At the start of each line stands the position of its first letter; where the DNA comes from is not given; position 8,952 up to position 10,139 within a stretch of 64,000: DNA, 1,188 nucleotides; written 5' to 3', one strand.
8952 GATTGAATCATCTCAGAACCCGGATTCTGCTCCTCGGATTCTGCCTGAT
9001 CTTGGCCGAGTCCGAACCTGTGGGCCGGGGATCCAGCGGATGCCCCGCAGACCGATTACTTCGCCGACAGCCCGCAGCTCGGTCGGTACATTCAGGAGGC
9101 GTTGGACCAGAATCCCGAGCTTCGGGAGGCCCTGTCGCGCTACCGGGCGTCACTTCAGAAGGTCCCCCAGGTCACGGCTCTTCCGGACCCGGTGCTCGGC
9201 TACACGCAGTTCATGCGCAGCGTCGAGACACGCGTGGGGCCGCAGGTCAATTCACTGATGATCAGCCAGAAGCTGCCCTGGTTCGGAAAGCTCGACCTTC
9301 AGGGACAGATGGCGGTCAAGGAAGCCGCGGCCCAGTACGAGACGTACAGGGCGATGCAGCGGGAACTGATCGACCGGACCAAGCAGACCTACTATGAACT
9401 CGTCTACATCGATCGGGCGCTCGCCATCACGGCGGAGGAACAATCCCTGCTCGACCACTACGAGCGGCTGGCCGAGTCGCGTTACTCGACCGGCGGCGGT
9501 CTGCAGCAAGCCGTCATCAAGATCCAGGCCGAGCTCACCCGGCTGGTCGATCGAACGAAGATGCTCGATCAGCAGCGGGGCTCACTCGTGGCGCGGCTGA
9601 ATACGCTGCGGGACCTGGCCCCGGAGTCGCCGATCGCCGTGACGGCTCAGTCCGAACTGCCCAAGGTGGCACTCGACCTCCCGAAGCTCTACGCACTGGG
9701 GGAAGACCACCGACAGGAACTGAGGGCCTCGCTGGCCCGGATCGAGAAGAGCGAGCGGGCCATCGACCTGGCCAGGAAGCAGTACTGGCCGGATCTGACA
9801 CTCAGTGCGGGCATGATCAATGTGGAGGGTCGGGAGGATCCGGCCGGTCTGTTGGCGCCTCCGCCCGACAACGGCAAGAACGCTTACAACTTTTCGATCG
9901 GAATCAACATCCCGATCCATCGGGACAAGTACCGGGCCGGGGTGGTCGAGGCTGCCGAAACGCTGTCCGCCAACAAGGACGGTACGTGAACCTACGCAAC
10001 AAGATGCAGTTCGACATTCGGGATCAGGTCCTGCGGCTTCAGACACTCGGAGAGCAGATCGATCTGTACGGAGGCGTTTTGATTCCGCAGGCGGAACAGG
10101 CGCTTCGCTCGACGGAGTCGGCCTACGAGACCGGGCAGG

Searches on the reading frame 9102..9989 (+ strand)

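Call 61: search_protein_families(library=pfam, proteins=[window:9102-9989:+], max_evalue=0.00001)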
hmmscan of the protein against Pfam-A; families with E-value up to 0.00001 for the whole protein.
window:9102-9989:+ (295 aa): 1 family
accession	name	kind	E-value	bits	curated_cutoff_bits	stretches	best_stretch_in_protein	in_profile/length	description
PF02321.23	OEP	-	2.1e-23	83.6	22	2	2-169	10-185/187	Outer membrane efflux protein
